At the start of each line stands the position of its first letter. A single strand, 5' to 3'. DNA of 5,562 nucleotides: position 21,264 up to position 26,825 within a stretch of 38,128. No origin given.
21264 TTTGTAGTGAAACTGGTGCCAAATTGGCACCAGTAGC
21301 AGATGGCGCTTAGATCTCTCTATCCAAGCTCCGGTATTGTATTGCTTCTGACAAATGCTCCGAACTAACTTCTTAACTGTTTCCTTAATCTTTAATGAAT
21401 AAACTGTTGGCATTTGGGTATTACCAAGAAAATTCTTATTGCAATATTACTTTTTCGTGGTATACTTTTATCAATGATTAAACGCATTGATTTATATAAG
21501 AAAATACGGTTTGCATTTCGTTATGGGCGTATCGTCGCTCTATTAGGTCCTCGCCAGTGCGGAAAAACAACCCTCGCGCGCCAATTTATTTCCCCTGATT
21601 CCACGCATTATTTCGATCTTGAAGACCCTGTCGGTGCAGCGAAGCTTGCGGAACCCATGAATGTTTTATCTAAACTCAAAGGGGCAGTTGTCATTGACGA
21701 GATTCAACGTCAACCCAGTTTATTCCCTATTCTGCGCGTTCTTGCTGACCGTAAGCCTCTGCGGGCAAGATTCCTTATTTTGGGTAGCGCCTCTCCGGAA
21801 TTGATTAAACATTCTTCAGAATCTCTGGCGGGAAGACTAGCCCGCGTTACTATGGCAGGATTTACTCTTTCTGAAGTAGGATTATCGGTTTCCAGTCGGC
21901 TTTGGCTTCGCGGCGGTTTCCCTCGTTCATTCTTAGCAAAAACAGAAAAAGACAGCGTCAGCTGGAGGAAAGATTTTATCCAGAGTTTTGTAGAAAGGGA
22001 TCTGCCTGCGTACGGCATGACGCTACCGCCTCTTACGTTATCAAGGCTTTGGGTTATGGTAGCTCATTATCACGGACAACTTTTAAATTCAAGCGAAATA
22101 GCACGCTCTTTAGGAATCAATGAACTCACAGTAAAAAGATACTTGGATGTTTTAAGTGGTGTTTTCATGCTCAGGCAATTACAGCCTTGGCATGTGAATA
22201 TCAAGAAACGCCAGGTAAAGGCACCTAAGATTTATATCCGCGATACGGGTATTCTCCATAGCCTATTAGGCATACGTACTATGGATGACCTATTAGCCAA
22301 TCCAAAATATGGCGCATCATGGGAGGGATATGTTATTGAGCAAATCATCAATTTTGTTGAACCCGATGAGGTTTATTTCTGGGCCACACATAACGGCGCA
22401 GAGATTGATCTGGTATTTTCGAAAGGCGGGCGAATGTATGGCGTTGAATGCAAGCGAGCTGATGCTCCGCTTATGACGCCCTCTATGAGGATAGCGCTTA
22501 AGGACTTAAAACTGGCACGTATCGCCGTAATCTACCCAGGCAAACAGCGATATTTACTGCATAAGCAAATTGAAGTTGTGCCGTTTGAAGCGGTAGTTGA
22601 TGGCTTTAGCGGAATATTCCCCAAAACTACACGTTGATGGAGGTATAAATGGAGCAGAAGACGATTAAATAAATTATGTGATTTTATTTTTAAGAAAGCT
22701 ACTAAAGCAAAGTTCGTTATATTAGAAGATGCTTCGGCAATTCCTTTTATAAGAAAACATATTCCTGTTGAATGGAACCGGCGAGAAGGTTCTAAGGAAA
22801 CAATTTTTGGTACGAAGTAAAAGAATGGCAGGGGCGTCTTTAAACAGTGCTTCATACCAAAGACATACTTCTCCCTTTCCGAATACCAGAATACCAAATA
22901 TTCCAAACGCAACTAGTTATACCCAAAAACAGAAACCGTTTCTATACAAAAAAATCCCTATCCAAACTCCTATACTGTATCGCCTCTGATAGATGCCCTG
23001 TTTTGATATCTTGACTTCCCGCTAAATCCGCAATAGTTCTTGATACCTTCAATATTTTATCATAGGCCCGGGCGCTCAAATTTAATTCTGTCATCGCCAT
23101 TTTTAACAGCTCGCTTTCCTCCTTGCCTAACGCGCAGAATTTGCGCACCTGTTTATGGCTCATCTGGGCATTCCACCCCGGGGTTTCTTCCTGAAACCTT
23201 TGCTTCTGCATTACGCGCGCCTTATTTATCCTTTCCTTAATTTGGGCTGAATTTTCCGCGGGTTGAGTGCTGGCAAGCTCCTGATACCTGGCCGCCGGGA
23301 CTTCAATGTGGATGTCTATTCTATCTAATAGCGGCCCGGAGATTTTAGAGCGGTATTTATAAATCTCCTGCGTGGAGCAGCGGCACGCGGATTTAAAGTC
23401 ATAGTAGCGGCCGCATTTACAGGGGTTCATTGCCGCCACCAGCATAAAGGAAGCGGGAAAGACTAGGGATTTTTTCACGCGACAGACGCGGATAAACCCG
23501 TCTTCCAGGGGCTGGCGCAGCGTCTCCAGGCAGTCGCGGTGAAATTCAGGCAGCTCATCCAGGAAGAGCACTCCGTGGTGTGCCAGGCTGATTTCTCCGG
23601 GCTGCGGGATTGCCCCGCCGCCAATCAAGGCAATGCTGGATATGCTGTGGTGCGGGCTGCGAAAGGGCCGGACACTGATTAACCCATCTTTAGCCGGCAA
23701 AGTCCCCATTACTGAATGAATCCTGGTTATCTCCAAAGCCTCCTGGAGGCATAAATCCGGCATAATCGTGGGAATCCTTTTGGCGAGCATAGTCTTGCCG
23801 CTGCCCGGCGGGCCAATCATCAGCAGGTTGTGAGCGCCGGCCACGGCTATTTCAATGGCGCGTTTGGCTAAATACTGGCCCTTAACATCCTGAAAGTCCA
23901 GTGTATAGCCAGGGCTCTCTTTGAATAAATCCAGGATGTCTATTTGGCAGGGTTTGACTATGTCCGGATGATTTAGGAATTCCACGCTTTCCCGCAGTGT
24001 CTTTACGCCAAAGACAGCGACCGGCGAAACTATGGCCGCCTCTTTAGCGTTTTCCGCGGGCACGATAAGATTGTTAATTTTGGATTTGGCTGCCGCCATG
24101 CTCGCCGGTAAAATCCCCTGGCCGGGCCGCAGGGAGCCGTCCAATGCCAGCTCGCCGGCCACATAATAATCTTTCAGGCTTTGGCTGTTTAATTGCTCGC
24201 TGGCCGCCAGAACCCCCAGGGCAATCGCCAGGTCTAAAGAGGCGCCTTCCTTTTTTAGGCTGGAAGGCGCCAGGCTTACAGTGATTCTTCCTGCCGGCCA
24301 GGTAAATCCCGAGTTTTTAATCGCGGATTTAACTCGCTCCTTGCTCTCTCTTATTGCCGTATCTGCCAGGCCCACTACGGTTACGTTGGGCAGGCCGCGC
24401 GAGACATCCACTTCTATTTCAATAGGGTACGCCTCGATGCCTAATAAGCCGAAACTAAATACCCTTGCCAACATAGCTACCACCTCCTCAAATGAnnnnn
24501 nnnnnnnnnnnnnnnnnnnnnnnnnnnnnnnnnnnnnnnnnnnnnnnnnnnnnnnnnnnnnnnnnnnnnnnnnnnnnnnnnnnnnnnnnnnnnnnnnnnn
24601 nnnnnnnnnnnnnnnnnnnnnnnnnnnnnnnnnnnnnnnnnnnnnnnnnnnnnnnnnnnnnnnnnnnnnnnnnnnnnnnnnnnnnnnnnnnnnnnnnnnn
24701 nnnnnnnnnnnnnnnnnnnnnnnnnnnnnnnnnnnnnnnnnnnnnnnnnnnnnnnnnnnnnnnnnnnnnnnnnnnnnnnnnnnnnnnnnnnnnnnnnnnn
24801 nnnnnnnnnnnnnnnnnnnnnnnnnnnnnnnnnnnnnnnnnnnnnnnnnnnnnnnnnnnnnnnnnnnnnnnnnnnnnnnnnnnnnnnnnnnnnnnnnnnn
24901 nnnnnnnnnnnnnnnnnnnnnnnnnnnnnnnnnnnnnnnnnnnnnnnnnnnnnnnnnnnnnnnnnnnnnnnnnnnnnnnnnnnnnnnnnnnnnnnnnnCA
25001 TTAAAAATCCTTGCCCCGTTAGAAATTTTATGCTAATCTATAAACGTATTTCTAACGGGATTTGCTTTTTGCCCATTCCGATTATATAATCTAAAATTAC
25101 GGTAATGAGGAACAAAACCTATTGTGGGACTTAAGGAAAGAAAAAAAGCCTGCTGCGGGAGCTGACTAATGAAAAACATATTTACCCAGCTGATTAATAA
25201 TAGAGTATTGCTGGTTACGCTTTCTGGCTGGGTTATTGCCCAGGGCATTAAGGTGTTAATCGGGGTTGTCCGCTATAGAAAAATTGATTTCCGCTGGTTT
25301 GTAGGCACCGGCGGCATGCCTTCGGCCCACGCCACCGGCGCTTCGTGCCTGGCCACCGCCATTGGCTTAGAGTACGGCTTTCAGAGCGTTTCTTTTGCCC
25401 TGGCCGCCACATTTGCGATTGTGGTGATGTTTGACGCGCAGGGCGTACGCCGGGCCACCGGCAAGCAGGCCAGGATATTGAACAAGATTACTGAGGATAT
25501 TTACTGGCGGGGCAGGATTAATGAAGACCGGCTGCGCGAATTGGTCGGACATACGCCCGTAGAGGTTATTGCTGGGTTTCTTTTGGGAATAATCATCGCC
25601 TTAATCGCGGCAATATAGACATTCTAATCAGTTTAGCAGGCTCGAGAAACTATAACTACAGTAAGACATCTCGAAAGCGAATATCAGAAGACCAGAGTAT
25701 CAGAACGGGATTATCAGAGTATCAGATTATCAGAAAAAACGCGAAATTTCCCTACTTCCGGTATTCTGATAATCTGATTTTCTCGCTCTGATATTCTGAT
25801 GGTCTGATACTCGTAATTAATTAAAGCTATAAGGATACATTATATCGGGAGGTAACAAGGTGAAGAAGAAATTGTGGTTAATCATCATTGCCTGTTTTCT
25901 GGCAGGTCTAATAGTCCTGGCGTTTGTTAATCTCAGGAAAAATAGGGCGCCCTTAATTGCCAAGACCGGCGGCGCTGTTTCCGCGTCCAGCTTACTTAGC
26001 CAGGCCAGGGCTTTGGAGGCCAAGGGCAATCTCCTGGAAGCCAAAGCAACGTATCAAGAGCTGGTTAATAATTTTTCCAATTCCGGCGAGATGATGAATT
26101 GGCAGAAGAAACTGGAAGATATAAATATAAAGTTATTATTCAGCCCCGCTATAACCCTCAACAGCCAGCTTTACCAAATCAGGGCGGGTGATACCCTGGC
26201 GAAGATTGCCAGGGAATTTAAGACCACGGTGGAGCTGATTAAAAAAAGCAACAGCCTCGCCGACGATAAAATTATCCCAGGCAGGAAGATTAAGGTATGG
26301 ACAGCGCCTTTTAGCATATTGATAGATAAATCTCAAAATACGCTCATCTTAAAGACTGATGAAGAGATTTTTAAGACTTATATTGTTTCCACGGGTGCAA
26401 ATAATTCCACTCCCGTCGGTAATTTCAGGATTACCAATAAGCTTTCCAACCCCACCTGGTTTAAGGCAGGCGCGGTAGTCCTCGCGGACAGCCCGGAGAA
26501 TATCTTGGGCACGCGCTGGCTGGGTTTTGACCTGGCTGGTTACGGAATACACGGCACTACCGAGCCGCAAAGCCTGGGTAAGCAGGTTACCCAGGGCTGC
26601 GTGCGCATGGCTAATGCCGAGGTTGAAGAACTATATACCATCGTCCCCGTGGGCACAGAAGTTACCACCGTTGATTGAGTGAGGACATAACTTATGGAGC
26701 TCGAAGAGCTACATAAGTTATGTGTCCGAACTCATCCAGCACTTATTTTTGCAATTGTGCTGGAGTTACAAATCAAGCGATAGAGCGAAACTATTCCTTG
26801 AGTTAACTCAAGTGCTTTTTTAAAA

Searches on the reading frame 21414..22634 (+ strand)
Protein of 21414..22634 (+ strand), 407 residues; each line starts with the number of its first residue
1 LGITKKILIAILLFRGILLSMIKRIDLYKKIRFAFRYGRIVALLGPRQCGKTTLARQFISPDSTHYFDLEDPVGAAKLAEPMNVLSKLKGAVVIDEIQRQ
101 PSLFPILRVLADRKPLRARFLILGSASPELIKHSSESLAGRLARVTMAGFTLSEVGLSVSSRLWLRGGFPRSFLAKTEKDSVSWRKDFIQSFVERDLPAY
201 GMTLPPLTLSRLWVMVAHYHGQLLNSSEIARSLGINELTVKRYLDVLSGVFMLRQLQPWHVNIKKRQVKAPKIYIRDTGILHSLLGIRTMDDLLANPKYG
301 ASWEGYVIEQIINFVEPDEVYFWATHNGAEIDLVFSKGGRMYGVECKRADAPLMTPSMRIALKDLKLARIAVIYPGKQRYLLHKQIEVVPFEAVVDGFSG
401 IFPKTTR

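Call 29: search_protein_families(library=pfam, proteins=[window:21414-22634:+], max_evalue=0.00001)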
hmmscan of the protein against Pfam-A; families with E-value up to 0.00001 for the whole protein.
window:21414-22634:+ (407 aa): 2 families
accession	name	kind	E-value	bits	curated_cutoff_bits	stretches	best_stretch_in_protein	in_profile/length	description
PF13635.12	DUF4143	-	2.2e-46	158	28.1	1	194-348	1-159/160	Domain of unknown function (DUF4143)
PF13173.12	AAA_14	-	1.2e-23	83.9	27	1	39-155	3-128/129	AAA domain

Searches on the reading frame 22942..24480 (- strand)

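Call 29: search_protein_families(library=pfam, proteins=[window:22942-24480:-], max_evalue=0.00001)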
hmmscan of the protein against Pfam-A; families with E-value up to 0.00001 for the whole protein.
window:22942-24480:- (512 aa): 6 families
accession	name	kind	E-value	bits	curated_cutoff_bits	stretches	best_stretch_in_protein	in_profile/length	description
PF01078.27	Mg_chelatase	-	1.3e-94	315.9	20.3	1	195-401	1-206/207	Magnesium chelatase, subunit ChlI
PF13541.12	ChlI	-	1.2e-45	154.8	27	1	22-144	1-121/121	Subunit ChlI of Mg-chelatase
PF13335.12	Mg_chelatase_C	-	7.5e-34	116.6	26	1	409-504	2-94/94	Magnesium chelatase, subunit ChlI C-terminal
PF07728.20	AAA_5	-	2.2e-09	37.9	22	0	302-355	67-125/139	AAA domain (dynein-related subfamily)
PF05362.19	Lon_C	-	5.2e-06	26.6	21.1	0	33-148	56-176/205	Lon protease (S16) C-terminal proteolytic domain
PF00493.29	MCM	-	9.2e-06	25.4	23.3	0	293-365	113-184/224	MCM P-loop domain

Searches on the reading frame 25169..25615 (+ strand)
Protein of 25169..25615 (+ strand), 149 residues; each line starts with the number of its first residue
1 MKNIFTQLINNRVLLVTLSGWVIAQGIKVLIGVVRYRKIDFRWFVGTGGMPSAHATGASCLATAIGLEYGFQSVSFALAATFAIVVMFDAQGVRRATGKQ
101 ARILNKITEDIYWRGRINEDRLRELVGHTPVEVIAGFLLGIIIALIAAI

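Call 54: search_protein_families(library=pfam, proteins=[window:25169-25615:+], max_evalue=0.00001)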
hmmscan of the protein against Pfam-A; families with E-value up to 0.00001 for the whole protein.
window:25169-25615:+ (149 aa): 1 family
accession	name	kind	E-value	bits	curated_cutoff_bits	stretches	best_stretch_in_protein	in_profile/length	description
PF02681.20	DUF212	-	4.8e-47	159.7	26.5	1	10-143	2-126/126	Divergent PAP2 family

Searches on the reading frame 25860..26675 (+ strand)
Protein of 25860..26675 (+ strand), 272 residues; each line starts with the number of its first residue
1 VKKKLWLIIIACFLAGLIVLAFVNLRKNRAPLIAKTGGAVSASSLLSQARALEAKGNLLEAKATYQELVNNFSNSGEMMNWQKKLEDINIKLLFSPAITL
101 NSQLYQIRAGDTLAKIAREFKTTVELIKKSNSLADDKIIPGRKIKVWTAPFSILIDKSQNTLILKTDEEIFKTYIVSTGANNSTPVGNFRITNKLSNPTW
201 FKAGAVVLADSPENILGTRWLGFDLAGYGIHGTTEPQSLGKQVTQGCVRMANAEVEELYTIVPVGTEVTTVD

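Call 54: search_protein_families(library=pfam, proteins=[window:25860-26675:+], max_evalue=0.00001)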
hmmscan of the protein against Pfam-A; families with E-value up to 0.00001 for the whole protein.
window:25860-26675:+ (272 aa): 2 families
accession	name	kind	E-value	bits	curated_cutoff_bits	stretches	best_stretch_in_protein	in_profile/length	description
PF03734.19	YkuD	-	2.5e-21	77.2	23.4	1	152-268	3-144/146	L,D-transpeptidase catalytic domain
PF01476.26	LysM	-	2.3e-12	47.1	20.9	1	105-147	1-43/43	LysM domain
